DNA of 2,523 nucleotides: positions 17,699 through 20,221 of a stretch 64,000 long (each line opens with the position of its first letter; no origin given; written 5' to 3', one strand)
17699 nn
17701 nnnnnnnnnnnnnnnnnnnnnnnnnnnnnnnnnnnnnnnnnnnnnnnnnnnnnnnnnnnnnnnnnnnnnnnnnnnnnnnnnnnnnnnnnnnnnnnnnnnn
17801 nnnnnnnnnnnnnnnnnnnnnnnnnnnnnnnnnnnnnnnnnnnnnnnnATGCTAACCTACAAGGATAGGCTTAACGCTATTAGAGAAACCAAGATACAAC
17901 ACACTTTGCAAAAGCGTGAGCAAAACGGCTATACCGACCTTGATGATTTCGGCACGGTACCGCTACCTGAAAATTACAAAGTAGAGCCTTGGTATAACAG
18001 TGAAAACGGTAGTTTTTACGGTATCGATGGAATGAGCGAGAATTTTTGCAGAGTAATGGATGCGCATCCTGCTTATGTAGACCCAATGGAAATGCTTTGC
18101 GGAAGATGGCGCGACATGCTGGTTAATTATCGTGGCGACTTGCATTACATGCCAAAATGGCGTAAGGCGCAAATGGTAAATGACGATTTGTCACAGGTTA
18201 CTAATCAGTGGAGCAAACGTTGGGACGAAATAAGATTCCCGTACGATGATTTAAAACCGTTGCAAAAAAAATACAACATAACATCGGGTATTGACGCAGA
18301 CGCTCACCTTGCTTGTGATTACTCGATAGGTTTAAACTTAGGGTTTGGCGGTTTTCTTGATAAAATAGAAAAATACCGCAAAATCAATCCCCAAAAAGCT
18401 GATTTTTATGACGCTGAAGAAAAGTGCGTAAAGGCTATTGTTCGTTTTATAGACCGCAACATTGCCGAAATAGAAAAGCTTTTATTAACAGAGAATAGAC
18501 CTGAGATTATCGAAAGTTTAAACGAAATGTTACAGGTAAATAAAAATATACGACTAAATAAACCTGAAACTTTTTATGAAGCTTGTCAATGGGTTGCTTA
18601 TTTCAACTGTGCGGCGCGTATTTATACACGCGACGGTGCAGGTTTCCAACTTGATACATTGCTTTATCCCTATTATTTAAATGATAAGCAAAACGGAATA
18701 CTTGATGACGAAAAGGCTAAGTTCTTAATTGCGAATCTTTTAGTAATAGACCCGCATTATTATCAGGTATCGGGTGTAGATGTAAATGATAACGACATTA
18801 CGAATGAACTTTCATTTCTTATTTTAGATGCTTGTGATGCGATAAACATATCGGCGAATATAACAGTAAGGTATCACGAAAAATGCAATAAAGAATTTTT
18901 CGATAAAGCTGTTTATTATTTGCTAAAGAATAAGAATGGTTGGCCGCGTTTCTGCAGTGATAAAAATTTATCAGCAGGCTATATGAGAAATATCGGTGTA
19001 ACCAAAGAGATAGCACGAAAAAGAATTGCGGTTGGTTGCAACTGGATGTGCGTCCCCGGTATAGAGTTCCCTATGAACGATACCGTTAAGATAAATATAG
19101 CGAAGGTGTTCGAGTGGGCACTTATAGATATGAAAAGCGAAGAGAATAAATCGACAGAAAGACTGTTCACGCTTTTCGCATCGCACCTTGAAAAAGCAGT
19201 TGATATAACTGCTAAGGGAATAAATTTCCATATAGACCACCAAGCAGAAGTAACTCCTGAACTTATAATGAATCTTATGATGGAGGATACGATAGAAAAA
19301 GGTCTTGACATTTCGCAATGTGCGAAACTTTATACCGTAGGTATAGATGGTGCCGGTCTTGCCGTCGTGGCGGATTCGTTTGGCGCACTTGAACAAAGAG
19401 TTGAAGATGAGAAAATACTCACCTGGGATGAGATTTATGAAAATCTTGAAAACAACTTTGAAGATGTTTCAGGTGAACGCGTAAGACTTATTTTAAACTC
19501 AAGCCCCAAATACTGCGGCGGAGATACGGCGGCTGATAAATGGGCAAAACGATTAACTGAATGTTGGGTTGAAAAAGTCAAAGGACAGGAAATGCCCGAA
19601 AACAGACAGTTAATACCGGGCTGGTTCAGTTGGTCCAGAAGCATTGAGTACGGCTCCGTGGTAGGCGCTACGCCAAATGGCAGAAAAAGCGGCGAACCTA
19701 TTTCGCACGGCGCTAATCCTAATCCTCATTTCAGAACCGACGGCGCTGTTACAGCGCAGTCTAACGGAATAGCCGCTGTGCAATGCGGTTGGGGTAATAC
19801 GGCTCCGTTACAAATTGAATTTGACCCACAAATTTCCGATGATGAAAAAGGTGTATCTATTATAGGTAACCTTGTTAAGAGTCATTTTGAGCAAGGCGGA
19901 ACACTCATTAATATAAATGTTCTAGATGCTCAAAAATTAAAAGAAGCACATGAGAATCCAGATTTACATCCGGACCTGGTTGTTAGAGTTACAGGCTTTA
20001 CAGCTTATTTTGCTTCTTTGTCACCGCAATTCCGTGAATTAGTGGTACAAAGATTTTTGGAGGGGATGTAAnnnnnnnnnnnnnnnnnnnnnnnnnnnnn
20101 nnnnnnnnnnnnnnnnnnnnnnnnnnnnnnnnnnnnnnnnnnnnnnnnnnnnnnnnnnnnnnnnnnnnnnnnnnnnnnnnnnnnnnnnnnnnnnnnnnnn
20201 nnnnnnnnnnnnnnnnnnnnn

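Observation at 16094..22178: Orphan glycyl-radical-enzyme operon with a sialidase-fold protein, a FAD oxidoreductase and a NanA/DapA-type aldolase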

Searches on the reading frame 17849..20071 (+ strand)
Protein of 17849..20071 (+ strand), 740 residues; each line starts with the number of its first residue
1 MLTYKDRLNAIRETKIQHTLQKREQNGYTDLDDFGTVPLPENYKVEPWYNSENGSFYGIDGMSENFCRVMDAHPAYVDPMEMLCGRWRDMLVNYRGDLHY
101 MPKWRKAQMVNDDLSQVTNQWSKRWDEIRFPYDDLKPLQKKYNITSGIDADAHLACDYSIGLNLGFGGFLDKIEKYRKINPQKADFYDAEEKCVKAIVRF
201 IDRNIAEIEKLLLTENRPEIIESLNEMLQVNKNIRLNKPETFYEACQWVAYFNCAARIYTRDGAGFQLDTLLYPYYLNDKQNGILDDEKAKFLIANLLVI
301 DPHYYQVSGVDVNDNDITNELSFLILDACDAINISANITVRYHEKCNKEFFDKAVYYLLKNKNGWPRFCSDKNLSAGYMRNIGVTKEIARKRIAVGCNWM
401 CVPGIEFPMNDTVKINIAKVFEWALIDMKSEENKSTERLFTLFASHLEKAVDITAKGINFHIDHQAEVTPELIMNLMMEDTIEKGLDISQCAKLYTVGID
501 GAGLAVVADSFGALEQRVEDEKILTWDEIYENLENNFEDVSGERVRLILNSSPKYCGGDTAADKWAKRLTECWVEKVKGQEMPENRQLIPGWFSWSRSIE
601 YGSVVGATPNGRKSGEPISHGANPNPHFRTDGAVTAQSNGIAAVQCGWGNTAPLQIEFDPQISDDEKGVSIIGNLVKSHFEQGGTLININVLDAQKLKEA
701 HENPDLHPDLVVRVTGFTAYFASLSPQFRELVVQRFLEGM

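Call 3: search_protein_families(library=pfam, proteins=[window:17849-20071:+])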
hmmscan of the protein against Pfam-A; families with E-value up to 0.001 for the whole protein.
window:17849-20071:+ (740 aa): 2 families
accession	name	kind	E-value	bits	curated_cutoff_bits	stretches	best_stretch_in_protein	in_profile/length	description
PF02901.20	PFL-like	-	5.5e-87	293.3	24.3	1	45-602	29-647/647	Pyruvate formate lyase-like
PF01228.26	Gly_radical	-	2.6e-13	50.9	22.2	1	620-721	3-105/106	Glycine radical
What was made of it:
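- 17849..20071 (+): Glycyl radical enzyme of the uncharacterised 'CxW' clade: Cys loop A-V-G-C397-N-W399-M-C-V-P-G, Gly loop R-V-T-G716-F-T-A-Y-F. Pfam PFL-like 293 bits plus Gly_radical (call 3).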

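Call 4: search_protein_families(library=ncbifam, proteins=[window:17849-20071:+])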
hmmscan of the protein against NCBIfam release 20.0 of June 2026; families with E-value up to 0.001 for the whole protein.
window:17849-20071:+ (740 aa): 12 families
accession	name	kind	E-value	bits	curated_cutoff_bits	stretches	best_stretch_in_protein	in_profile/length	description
TIGR01774.1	PFL2-3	subfamily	3.6e-79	266.9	678.2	1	144-735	148-781/786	formate C-acetyltransferase/glycerol dehydratase family glycyl radical enzyme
NF007437.0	PRK09983.1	equivalog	4.2e-62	210.3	1109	2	308-735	331-760/765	formate C-acetyltransferase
NF043068.1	glycl_HYPD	equivalog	2.3e-56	191.3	1100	2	307-735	340-779/784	trans-4-hydroxy-L-proline dehydratase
NF048009.1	SfplDhtHpfGKleb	equivalog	9.5e-54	182.7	1000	2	307-735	368-819/824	(2S)-3-sulfopropanediol dehydratase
NF048011.1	SfplDhtHpsGDes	equivalog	1e-48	166.3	1000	3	480-735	569-816/821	(2S)-3-sulfopropanediol dehydratase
TIGR04394.1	choline_CutC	equivalog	3.1e-41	141.8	1050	1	182-735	196-783/789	choline trimethylamine-lyase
NF033718.1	indole_decarb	equivalog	6.6e-33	113.9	1100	2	547-734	676-862/868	indoleacetate decarboxylase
NF033715.1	glycyl_HPDL_Lrg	equivalog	2.5e-31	108.3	1150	3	552-735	713-896/901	4-hydroxyphenylacetate decarboxylase large subunit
TIGR01255.1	pyr_form_ly_1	equivalog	1.3e-19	70.2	994.2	1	551-736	547-739/744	formate C-acetyltransferase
NF038360.1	rad_fix_GrcA3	exception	1.9e-09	37.5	158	1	672-736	9-73/78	autonomous glycyl radical cofactor GrcA3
TIGR04365.1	spare_glycyl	equivalog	3.6e-09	37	170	1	682-735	67-120/126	autonomous glycyl radical cofactor GrcA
NF008341.1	PRK11127.1-1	equivalog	1.1e-08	35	145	1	678-735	17-74/80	autonomous glycyl radical cofactor GrcA2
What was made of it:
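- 17849..20071 (+): All NCBIfam cut-offs are missed (call 4).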

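Call 10: find_homologous_proteins(query=window:17849-20071:+)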
Query window:17849-20071:+ (740 aa): 1755 proteins with E <= 0.001 among 8000 candidates; the best 120 are listed.
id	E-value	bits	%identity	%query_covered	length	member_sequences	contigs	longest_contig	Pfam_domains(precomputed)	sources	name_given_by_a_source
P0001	0.0e+0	1556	87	100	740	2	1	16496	PF02901.21,PF01228.27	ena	-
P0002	0.0e+0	1500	84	100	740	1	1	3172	PF02901.21,PF01228.27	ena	-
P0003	0.0e+0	1471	83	100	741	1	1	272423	PF02901.21,PF01228.27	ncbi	-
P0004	0.0e+0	1455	81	100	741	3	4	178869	PF02901.21,PF01228.27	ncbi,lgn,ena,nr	ncbi:MAG: formate acetyltransferase [Clostridia bacterium]|nr:formate acetyltransferase [Clostridia 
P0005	0.0e+0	1436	80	100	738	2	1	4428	PF02901.21,PF01228.27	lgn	-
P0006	0.0e+0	1433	81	100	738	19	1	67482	PF02901.21,PF01228.27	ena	-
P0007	0.0e+0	1431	80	100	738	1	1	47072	PF02901.21,PF01228.27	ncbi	-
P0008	0.0e+0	1429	80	100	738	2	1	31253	PF02901.21,PF01228.27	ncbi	-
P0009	0.0e+0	1412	79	100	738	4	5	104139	PF02901.21,PF01228.27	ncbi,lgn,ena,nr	ncbi:MAG: formate acetyltransferase [Clostridia bacterium]|nr:formate acetyltransferase [Clostridia 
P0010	0.0e+0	1407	79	100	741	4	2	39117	PF02901.21,PF01228.27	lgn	-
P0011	0.0e+0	1406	79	100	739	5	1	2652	PF02901.21,PF01228.27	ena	-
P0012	0.0e+0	1406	78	100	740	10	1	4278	PF02901.21,PF01228.27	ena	-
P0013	0.0e+0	1398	78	100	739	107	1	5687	PF02901.21,PF01228.27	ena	-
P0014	0.0e+0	1397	79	100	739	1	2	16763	PF02901.21,PF01228.27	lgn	-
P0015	0.0e+0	1395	78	100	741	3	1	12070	PF02901.21,PF01228.27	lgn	-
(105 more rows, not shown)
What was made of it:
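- Public annotations call homologues 'formate acetyltransferase' (call 10).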

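Call 11: search_solved_structures(query=window:17849-20071:+, max_evalue=0.00001)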
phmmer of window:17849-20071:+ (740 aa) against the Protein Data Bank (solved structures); distinct sequences matched with E-value up to 0.00001: 36.
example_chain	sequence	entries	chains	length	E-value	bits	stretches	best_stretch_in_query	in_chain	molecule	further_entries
2f3o_A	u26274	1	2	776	6.5e-57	196.5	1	145-736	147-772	pyruvate formate-lyase 2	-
8yjo_A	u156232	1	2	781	2.6e-51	178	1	307-735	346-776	Probable dehydratase PflD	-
1r8w_A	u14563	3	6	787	3.1e-48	167.8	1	152-735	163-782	glycerol dehydratase | B12-independent glycerol dehydratase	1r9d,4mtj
6vxc_A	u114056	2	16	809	4.5e-44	154.1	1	307-735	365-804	Trans-4-hydroxy-L-proline dehydratase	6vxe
7vua_A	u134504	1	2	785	7.2e-42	146.8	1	111-737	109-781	HplG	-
6xs4_A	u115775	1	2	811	1.6e-37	132.4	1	314-735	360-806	Formate C-acetyltransferase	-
9rco_A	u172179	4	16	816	3e-37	131.5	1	308-735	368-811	Glycyl radical protein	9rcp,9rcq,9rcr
8id0_A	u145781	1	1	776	5.1e-37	130.7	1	152-735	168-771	formate C-acetyltransferase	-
8id7_A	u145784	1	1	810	5.4e-36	127.4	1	310-735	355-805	Probable dehydratase YbiW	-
8yjn_A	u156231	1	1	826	5.9e-36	127.2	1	310-735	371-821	Probable dehydratase YbiW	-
7kq3_A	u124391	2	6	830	1.8e-33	119.1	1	502-733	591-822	Isethionate sulfite-lyase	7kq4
5i2a_A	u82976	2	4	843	1.2e-32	116.3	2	538-735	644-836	Diol-dehydratase | Diol dehydratase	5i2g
9f3w_A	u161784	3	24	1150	2.6e-30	108.5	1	185-735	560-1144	Choline trimethylamine-lyase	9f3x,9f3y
5a0z_A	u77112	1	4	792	3.8e-30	108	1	185-735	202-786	CHOLINE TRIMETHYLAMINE LYASE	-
5a0u_A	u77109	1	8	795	3.9e-30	108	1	185-735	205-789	CHOLINE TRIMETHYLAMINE LYASE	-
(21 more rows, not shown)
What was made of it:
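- Closest known: Archaeoglobus fulgidus PFL2. Same: The best solved-structure match by sequence (6.5e-57, call 11).
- PflD is the second-best solved structure by sequence (2.6e-51, call 11).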

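Call 17: find_related_loci(query=window:17849-20071:+, collection=genome_contigs, flank=10000)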
Query window:17849-20071:+ (740 aa) in genome_contigs; peptide patterns used: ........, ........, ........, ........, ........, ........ (x = any residue, [..] = any of these).
89 stretches matched a pattern; 54 encode a relative of the query (tblastn E <= 1e-3); 54 distinct loci.
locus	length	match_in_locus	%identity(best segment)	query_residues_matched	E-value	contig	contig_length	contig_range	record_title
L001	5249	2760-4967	81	1-737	0e+0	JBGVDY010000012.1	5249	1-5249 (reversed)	MAG: Acutalibacteraceae bacterium isolate fecal_MAG_426 fecal_MAG_426_contig_0012, whole genome shotgun sequence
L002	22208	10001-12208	81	1-737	0e+0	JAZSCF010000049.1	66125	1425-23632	MAG: Acutalibacteraceae bacterium isolate T1900044918_TS20190384.MAGScoT_cleanbin_000008 SGB_3345_k141_1178972, whole ge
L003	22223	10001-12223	81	1-740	0e+0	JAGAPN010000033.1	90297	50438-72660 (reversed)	MAG: Clostridia bacterium isolate RGIG8656 Water_deer_Cecum.Co__c593920, whole genome shotgun sequence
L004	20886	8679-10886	79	1-737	0e+0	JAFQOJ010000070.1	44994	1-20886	MAG: Clostridia bacterium isolate RGIG2003 Goat_Colon-1__c850998, whole genome shotgun sequence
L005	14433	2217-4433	78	1-740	0e+0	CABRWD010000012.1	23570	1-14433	MAG TPA_asm: uncultured Ruminococcaceae bacterium isolate MGYG-HGUT-01984 genome assembly, contig: GUT_GENOME119503_12,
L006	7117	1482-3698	78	1-740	0e+0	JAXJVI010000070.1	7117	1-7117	MAG: Acutalibacteraceae bacterium isolate DOME_MAG_5610 5610_C0334_k141_94567, whole genome shotgun sequence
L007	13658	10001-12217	78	1-740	0e+0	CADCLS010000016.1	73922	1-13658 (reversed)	MAG: Ruminococcaceae bacterium isolate RUG14768 genome assembly, contig: RUG14768_asm_16, whole genome shotgun sequence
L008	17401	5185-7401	74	1-740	0e+0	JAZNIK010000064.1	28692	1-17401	MAG: Acutalibacteraceae bacterium isolate T1900044685_TS20190151.MAGScoT_cleanbin_000030 SGB_1720_k141_2118718, whole ge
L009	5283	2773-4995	75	1-740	0e+0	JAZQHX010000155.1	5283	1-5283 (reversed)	MAG: Acutalibacteraceae bacterium isolate T1900044625_TS20190091.MAGScoT_cleanbin_000081 SGB_942_k141_1361120, whole gen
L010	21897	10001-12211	75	1-740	0e+0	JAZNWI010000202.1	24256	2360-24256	MAG: Clostridia bacterium isolate T1900044784_TS20190250.MAGScoT_cleanbin_000038 SGB_2601_k141_216552, whole genome shot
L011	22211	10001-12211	74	1-740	0e+0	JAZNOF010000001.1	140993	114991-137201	MAG: Congzhengia sp. isolate T1900044652_TS20190118.MAGScoT_cleanbin_000093 SGB_1443_k141_57276, whole genome shotgun se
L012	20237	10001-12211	72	1-740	0e+0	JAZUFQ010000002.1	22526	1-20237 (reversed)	MAG: Acutalibacteraceae bacterium isolate T1900045293_TH20190063.MAGScoT_cleanbin_000002 SGB_6051_k141_292298, whole gen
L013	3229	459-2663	72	1-738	0e+0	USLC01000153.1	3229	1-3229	uncultured Clostridiales bacterium isolate UMGS1820 genome assembly, contig: NODE_11045_length_3229_cov_2.463138, whole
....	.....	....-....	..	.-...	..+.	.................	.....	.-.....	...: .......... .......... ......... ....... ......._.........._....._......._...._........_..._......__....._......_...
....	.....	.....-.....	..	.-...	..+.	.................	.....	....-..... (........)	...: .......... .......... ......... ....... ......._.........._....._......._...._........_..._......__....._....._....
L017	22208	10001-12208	72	1-740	0e+0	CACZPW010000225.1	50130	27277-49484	MAG: uncultured Ruminococcus sp. isolate RUG12844 genome assembly, contig: RUG12844_asm_225, whole genome shotgun sequen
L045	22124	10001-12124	56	2-739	0e+0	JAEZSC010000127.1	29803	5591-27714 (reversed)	MAG: Bacillota bacterium isolate OH_PDB_213 k127_55236, whole genome shotgun sequence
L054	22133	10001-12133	46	2-737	0e+0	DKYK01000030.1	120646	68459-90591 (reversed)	MAG TPA_asm: Christensenella sp. UBA7102 UBA7102_contig_7056, whole genome shotgun sequence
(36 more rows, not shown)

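Call 21: search_protein_families(library=pfam, proteins=[L003:1677-2531:-, L003:2652-3950:+, L003:3968-6304:+, L003:6256-7086:+, L003:7079-8152:+, L003:8145-9242:+, L003:12264-15212:-, L003:15384-16271:+, L003:16271-17224:+, L003:17224-17955:+])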
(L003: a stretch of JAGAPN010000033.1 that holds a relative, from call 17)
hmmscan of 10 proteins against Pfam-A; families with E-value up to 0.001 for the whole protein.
L003:1677-2531:- (284 aa): 4 families
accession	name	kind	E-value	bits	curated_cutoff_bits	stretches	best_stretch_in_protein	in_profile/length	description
PF12833.13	HTH_18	-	1.5e-19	70.5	33.6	1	207-281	3-77/80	Helix-turn-helix domain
PF00165.29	HTH_AraC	-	1.3e-16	60.7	26.6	1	245-282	2-41/42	Bacterial regulatory helix-turn-helix proteins, AraC family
PF05899.18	Cupin_3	-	0.00017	21.7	23.5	1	57-97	26-64/74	EutQ-like cupin domain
PF07883.17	Cupin_2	-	0.00047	20.2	27.2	1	58-107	20-68/70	Cupin domain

L003:2652-3950:+ (432 aa): 1 family
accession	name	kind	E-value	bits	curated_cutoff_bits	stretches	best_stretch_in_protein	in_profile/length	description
PF01408.29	GFO_IDH_MocA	-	2.8e-18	67.2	24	1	12-130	2-119/120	Oxidoreductase family, NAD-binding Rossmann fold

L003:3968-6304:+ (778 aa): 1 family
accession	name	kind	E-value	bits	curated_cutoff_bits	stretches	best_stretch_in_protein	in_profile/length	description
PF03009.23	GDPD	-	1.6e-13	51.8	23.6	1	541-652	9-112/244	Glycerophosphoryl diester phosphodiesterase family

L003:6256-7086:+ (276 aa): 1 family
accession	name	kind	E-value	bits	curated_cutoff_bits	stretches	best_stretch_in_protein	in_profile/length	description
PF01261.30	AP_endonuc_2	-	3.5e-30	105.9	31.1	1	42-259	3-231/249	Xylose isomerase-like TIM barrel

L003:7079-8152:+ (357 aa): 3 families
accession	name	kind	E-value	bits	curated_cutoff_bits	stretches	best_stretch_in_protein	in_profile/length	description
PF01408.29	GFO_IDH_MocA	-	1.4e-31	110.1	24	1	2-120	1-117/120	Oxidoreductase family, NAD-binding Rossmann fold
PF22725.1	GFO_IDH_MocA_C3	-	2.5e-18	66.7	27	1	133-273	3-119/124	GFO/IDH/MocA C-terminal domain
PF02894.22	GFO_IDH_MocA_C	-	3.1e-16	60.3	22.9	1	136-355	2-218/218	Oxidoreductase family, C-terminal alpha/beta domain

L003:8145-9242:+ (365 aa): 2 families
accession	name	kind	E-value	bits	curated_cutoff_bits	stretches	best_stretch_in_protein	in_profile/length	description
PF01408.29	GFO_IDH_MocA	-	3.2e-13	50.9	24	1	2-128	1-114/120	Oxidoreductase family, NAD-binding Rossmann fold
PF22725.1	GFO_IDH_MocA_C3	-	7.6e-08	32.8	27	1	189-272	30-110/124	GFO/IDH/MocA C-terminal domain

L003:12264-15212:- (982 aa): 1 family
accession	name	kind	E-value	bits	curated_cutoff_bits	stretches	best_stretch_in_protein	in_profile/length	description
PF02449.21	Glyco_hydro_42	-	0.00027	20.9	21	1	522-685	128-293/376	Beta-galactosidase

L003:15384-16271:+ (295 aa): 0 families

L003:16271-17224:+ (317 aa): 1 family
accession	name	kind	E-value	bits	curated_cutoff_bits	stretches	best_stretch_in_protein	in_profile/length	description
PF02811.25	PHP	-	1.1e-05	26.3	26.4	1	17-101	2-74/164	PHP domain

L003:17224-17955:+ (243 aa): 1 family
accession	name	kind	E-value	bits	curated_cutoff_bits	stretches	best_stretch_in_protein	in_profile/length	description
PF00300.27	His_Phos_1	-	6.2e-16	59.1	21.7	1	3-83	1-89/194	Histidine phosphatase superfamily (branch 1)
